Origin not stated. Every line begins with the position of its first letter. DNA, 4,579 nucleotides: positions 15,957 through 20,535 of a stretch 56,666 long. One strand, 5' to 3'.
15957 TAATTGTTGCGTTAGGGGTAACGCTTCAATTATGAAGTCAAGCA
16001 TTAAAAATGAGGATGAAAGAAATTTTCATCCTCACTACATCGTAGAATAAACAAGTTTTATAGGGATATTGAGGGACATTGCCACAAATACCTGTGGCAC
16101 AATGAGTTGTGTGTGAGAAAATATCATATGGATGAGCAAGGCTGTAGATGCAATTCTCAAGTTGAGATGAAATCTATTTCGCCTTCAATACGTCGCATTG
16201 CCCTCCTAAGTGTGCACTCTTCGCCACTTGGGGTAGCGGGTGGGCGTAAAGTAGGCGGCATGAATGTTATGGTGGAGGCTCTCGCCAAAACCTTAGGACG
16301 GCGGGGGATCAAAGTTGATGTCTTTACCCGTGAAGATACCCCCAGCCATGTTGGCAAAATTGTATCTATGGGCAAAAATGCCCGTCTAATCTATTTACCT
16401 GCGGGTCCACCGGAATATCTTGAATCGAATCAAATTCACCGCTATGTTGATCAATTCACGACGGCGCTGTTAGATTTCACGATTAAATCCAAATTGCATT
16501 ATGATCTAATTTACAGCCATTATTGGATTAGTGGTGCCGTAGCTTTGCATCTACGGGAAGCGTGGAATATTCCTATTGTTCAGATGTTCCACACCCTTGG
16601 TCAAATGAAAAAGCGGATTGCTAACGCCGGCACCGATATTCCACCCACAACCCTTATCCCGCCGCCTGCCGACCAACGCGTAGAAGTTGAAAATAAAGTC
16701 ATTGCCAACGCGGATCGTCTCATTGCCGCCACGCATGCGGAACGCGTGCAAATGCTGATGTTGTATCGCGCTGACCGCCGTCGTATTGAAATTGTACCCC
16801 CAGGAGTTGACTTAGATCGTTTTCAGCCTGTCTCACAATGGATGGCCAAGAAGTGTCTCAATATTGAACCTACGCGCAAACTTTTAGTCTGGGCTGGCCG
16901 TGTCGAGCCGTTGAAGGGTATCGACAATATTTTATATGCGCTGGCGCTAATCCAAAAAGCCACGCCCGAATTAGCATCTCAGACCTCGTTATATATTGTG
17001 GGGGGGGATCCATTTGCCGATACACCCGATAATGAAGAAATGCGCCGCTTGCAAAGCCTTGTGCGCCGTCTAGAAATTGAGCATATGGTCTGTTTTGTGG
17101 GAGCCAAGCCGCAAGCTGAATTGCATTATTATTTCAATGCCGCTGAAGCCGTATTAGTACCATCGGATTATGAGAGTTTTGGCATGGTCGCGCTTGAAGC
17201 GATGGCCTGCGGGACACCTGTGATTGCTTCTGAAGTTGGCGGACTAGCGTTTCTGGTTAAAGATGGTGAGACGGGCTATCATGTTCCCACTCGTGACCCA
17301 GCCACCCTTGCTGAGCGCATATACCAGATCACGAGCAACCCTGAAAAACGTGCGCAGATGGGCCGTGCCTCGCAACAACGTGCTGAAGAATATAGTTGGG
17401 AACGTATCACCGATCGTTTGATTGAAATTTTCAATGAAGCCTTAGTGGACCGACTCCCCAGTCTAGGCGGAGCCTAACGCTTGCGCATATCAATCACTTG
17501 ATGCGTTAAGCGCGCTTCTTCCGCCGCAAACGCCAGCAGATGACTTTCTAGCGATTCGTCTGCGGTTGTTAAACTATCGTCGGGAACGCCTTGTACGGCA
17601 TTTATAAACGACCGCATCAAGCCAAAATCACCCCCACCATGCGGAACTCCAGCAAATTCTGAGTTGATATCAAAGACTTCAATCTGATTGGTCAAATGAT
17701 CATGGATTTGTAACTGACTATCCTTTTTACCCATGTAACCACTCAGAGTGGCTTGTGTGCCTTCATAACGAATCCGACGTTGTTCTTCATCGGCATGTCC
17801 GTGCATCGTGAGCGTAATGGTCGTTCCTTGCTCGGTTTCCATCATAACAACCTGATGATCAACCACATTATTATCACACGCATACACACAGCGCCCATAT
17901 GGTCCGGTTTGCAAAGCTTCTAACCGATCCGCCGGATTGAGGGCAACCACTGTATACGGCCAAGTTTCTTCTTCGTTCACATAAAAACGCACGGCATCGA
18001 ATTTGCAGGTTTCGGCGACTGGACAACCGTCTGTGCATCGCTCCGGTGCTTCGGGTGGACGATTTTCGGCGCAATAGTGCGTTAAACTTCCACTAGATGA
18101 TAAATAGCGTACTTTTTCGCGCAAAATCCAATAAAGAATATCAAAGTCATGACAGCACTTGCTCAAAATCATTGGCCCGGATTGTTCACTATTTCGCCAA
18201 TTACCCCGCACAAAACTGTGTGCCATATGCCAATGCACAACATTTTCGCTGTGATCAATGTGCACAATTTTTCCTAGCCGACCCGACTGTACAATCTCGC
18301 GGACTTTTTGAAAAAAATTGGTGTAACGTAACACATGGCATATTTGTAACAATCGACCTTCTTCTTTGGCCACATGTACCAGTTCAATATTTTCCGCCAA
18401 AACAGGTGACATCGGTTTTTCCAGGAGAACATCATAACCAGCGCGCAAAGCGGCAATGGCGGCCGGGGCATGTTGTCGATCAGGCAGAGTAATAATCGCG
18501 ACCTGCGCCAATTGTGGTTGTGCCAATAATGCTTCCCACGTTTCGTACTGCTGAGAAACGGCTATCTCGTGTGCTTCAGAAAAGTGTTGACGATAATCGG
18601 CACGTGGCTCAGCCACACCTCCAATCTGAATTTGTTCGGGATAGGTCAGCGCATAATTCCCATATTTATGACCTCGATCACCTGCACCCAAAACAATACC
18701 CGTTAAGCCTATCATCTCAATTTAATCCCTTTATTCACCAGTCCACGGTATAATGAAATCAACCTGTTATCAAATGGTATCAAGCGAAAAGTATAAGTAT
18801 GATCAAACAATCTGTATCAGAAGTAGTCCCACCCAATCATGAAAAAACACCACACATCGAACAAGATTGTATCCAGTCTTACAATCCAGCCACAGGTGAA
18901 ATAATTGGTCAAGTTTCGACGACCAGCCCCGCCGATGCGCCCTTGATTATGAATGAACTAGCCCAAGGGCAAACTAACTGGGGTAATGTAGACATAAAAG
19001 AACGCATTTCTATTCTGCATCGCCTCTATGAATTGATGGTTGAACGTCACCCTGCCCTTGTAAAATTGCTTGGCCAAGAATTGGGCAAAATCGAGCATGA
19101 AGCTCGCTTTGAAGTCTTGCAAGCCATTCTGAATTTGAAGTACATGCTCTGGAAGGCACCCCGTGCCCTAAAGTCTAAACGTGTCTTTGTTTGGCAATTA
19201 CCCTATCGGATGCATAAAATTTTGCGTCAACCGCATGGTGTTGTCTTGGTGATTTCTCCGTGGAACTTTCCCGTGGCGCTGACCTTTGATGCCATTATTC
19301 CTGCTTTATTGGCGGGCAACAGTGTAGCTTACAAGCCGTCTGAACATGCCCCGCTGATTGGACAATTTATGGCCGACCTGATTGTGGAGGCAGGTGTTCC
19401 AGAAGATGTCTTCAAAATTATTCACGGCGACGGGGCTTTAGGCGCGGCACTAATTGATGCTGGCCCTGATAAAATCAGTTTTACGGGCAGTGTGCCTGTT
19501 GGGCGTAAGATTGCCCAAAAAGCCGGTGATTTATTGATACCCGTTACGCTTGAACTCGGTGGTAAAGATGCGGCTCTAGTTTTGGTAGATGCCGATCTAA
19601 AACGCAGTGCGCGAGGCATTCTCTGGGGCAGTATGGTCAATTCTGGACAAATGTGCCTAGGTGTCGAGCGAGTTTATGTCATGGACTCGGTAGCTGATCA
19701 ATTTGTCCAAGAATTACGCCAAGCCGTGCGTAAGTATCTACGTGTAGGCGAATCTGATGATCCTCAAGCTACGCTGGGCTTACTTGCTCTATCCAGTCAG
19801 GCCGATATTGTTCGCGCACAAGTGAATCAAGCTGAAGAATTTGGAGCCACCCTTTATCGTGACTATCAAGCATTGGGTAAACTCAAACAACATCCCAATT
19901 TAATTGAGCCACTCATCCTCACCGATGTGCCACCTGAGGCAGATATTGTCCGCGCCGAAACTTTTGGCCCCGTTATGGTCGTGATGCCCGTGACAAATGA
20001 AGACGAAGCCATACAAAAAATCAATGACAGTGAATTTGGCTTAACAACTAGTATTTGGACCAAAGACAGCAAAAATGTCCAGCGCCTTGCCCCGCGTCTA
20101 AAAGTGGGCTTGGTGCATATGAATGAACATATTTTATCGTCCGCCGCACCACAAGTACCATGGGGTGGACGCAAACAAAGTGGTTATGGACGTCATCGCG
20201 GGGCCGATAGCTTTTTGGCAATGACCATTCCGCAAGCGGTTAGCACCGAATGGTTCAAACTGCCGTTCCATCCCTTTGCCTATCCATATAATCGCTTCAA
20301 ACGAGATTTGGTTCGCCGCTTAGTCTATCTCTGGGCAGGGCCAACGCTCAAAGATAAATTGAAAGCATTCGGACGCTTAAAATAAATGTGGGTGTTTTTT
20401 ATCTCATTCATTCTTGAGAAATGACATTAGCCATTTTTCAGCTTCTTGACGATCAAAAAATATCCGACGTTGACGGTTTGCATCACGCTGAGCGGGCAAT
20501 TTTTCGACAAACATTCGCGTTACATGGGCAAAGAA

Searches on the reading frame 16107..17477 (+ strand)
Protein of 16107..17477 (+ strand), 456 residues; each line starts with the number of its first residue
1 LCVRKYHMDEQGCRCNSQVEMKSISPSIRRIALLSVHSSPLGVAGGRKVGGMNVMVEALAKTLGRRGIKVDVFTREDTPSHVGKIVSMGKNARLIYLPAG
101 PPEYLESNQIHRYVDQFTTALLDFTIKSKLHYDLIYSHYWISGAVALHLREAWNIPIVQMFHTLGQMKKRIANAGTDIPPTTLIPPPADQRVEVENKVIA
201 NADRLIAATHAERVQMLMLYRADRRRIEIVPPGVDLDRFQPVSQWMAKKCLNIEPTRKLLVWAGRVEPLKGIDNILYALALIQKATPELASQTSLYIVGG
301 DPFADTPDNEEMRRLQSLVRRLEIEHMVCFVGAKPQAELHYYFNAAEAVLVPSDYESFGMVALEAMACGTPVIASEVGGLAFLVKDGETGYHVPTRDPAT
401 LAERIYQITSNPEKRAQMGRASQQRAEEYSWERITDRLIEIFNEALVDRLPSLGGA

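Call 53: search_protein_families(library=pfam, proteins=[window:16107-17477:+], max_evalue=0.0001)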
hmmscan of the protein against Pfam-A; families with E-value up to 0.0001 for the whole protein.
window:16107-17477:+ (456 aa): 6 families
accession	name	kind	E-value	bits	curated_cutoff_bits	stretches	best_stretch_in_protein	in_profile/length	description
PF00534.26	Glycos_transf_1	-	2.6e-41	141.5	26.4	1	248-424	6-171/172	Glycosyl transferases group 1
PF13692.12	Glyco_trans_1_4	-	1.5e-30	106.8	27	1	258-410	2-141/142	Glycosyl transferases group 1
PF20706.3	GT4-conflict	-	3.1e-23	82.8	26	1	47-438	9-385/385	Family 4 Glycosyltransferase in conflict systems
PF13439.12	Glyco_transf_4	-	4.1e-23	82.7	28.5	1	49-238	1-170/170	Glycosyltransferase Family 4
PF13579.12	Glyco_trans_4_4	-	2.8e-21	76.9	29.7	1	50-233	1-158/158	Glycosyl transferase 4-like domain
PF13524.12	Glyco_trans_1_2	-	8.8e-10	39.1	25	1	330-439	31-143/144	Glycosyl transferase-like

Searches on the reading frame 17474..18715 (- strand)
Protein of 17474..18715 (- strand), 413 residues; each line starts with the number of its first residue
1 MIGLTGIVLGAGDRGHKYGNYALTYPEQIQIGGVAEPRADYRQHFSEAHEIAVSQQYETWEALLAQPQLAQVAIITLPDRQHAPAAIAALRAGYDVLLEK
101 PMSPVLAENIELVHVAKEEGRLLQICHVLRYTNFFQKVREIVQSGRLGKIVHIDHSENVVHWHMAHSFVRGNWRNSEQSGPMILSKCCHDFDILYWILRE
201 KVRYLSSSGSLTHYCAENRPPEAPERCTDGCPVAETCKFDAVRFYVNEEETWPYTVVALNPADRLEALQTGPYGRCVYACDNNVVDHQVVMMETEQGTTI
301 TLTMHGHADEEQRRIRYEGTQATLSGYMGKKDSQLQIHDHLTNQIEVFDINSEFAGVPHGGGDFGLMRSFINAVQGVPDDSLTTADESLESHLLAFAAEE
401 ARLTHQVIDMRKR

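Call 74: search_protein_families(library=pfam, proteins=[window:17474-18715:-], max_evalue=0.0001)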
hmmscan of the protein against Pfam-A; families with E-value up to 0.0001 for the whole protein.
window:17474-18715:- (413 aa): 3 families
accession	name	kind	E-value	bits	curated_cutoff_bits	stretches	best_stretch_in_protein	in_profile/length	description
PF01408.29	GFO_IDH_MocA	-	4.3e-16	60.1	24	1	8-125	5-118/120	Oxidoreductase family, NAD-binding Rossmann fold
PF22725.1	GFO_IDH_MocA_C3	-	8.6e-14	52.1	27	1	135-210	1-73/124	GFO/IDH/MocA C-terminal domain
PF02894.22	GFO_IDH_MocA_C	-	9.6e-10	39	22.9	1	139-332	1-133/218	Oxidoreductase family, C-terminal alpha/beta domain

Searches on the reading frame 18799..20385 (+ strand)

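Call 74: search_protein_families(library=pfam, proteins=[window:18799-20385:+], max_evalue=0.0001)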
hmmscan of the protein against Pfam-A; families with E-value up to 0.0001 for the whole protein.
window:18799-20385:+ (528 aa): 1 family
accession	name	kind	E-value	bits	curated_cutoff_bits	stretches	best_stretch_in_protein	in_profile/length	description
PF00171.27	Aldedh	-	1.9e-129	432.7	23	1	23-479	7-459/461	Aldehyde dehydrogenase family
